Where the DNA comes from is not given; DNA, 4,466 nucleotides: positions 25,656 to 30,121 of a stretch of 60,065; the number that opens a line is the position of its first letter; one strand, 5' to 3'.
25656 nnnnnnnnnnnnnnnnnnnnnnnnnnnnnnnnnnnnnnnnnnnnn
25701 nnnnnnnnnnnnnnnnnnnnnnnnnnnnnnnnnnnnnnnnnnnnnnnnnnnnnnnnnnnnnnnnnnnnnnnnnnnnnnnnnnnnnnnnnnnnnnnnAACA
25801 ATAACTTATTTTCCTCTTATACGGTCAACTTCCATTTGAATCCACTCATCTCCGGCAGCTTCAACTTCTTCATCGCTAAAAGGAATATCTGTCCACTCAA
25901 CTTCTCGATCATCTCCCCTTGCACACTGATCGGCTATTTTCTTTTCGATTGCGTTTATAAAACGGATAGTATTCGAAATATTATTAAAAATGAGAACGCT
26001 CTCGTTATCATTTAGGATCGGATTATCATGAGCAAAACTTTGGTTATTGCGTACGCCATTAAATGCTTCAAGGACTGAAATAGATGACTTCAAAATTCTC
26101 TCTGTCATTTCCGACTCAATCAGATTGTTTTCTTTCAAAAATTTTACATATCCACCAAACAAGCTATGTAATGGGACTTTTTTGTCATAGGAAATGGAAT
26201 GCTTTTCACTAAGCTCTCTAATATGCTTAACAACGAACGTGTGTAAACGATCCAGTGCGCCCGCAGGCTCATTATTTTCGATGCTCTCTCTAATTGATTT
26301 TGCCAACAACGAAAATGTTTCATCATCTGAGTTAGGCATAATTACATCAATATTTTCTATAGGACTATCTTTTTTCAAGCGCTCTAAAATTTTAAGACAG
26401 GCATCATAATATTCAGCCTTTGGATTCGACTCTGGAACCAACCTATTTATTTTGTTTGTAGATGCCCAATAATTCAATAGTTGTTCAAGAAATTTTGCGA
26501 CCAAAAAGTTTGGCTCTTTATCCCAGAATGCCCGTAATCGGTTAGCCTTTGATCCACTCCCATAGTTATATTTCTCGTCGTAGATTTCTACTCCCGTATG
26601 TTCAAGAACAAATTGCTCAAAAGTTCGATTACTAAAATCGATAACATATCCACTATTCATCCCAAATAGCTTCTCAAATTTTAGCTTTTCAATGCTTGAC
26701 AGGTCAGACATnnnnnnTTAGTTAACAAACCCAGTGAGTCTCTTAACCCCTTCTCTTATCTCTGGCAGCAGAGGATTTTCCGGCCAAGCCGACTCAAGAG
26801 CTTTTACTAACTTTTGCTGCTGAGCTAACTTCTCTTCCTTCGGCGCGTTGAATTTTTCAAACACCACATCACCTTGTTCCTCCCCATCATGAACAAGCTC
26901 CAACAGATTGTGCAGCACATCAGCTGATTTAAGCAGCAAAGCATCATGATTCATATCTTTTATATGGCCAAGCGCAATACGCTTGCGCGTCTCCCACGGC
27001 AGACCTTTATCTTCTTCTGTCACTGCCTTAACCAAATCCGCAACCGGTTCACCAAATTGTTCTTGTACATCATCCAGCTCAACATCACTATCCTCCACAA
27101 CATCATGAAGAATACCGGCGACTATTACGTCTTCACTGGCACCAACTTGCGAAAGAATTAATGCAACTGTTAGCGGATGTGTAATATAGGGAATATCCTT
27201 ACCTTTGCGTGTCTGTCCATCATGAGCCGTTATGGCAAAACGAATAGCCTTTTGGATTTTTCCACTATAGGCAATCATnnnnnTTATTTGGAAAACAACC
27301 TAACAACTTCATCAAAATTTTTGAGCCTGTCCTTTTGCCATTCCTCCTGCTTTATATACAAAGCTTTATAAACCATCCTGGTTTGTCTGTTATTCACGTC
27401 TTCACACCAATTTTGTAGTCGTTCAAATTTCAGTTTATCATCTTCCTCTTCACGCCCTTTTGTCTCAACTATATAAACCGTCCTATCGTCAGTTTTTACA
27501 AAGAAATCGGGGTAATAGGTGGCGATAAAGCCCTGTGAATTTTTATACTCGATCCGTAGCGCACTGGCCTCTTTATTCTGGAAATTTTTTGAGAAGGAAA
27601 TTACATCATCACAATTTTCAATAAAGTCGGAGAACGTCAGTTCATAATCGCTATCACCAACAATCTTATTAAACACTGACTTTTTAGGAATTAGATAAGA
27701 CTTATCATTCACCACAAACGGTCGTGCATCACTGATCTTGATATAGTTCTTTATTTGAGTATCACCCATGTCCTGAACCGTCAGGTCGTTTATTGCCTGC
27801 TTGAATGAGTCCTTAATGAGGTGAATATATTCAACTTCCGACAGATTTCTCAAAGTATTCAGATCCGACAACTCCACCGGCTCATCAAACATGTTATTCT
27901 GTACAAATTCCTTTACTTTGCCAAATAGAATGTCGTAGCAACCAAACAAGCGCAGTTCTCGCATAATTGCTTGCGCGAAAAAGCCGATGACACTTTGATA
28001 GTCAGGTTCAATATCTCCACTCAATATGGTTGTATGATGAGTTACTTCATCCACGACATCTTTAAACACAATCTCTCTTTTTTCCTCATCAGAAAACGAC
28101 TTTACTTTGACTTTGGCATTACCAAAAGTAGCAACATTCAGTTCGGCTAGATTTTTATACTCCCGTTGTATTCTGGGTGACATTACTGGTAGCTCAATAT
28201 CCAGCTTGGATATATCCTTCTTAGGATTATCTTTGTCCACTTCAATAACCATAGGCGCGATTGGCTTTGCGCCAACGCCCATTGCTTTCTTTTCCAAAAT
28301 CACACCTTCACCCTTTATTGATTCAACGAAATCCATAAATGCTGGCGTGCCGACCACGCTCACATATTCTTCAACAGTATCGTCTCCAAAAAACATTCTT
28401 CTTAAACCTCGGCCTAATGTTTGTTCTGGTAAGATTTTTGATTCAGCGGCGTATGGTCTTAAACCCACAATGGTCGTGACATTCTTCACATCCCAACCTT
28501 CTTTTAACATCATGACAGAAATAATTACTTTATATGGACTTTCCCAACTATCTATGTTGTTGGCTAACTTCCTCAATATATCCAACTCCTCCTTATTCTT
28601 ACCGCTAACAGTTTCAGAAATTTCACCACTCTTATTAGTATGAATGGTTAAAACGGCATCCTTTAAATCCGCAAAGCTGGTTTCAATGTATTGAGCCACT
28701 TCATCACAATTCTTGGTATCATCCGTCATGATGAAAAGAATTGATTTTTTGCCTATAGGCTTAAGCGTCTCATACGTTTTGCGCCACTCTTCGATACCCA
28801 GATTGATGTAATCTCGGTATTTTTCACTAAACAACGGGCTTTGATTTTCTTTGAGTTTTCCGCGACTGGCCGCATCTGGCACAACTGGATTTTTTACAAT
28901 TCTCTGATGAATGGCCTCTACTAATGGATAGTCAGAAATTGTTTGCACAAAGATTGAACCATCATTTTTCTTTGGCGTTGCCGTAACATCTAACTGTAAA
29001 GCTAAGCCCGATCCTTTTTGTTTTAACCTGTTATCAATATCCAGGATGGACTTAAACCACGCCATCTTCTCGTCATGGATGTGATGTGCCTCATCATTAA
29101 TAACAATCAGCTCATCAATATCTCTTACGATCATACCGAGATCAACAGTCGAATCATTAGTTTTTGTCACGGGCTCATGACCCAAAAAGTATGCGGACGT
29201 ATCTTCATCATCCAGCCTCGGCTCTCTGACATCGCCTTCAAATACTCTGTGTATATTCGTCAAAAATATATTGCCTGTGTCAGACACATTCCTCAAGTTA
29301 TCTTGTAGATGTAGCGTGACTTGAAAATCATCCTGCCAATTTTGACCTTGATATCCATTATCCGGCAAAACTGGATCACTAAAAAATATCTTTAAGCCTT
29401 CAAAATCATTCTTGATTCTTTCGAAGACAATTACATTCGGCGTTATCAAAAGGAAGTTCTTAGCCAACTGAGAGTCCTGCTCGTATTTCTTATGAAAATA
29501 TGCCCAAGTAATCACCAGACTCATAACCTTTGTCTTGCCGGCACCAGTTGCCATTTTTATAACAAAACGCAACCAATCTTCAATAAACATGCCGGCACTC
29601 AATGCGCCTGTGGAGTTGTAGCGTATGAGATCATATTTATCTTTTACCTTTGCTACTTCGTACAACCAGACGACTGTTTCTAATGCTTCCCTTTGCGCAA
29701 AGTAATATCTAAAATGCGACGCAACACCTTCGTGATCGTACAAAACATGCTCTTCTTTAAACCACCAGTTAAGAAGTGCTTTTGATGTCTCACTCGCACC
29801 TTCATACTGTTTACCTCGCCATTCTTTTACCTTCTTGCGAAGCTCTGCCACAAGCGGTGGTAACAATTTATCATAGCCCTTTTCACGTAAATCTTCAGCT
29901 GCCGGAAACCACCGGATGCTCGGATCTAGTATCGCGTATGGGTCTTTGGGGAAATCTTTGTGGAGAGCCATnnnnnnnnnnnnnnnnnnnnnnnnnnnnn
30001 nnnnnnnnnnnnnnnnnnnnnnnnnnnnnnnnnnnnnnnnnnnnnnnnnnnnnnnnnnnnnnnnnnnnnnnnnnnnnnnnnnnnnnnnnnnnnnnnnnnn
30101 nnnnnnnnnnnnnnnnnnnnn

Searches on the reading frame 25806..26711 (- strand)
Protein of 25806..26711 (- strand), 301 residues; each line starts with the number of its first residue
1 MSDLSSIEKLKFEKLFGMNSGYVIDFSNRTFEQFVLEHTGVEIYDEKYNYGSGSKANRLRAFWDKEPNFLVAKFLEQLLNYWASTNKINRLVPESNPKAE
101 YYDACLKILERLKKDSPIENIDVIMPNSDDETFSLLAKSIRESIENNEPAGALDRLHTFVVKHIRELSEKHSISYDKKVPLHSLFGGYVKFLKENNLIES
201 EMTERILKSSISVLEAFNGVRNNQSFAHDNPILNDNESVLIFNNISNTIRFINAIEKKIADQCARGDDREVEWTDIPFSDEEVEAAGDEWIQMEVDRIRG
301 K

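Call 4: search_protein_families(library=pfam, proteins=[window:25806-26711:-], max_evalue=0.01)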
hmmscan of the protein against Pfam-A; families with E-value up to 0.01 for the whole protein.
window:25806-26711:- (301 aa): 1 family
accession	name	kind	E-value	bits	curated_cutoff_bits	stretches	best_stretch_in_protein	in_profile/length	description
PF14355.11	Abi_C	-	1.9e-11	44.3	24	1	182-252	1-81/83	Abortive infection C-terminus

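Call 86: search_protein_families(library=padloc, proteins=[window:25806-26711:-], max_evalue=0.001)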
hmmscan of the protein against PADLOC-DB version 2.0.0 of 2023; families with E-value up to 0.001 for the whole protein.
window:25806-26711:- (301 aa): 0 families

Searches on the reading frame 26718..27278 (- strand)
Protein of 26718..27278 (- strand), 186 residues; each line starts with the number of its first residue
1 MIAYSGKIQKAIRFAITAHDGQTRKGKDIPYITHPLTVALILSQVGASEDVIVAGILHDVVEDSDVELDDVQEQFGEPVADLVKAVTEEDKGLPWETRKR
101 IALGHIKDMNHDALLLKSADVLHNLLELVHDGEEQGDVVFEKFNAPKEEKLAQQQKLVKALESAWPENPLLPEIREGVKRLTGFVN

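Call 62: search_protein_families(library=pfam, proteins=[window:26718-27278:-], max_evalue=0.001)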
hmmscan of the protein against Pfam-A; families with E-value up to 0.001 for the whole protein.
window:26718-27278:- (186 aa): 2 families
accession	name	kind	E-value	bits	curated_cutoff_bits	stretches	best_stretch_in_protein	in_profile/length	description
PF13328.12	HD_4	-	1.2e-20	74.2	27.2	1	11-135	1-135/156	HD domain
PF01966.28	HD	-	3.7e-09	37.3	22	1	31-124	1-115/116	HD domain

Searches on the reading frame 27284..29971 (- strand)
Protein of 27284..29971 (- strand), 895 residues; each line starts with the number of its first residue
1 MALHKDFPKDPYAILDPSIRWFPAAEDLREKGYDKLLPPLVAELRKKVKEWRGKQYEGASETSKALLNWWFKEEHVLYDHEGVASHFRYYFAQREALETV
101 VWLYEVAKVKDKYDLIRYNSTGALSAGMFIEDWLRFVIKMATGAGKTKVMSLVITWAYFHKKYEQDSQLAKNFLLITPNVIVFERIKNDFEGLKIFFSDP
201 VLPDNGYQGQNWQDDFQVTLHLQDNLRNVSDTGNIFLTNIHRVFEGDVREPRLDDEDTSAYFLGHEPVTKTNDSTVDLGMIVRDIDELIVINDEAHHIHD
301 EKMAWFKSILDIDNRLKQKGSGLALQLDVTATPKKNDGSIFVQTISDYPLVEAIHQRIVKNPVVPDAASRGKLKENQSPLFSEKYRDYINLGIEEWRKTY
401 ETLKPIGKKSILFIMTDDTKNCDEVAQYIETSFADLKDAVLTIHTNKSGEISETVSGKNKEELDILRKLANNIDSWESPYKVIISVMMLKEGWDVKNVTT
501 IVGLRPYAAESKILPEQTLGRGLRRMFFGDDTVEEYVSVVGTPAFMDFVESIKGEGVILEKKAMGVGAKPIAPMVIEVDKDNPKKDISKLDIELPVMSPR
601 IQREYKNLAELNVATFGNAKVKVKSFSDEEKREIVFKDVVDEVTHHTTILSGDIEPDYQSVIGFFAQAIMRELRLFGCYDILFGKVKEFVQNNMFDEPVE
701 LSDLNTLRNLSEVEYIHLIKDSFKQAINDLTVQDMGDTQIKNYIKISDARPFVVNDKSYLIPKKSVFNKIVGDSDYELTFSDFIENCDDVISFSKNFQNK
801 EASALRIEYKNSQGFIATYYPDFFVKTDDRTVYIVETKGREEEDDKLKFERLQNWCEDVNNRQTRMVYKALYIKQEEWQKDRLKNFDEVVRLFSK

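Call 62: search_protein_families(library=pfam, proteins=[window:27284-29971:-], max_evalue=0.001)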
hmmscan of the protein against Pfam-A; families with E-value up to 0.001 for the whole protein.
window:27284-29971:- (895 aa): 2 families
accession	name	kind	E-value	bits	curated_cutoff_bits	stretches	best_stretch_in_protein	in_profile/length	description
PF04851.21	ResIII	-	3.5e-16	60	22.5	1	93-334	8-163/164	Type III restriction enzyme, res subunit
PF08722.17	Tn7_TnsA-like_N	-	0.0006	20.8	26.5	1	788-858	2-75/85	TnsA-like endonuclease N terminal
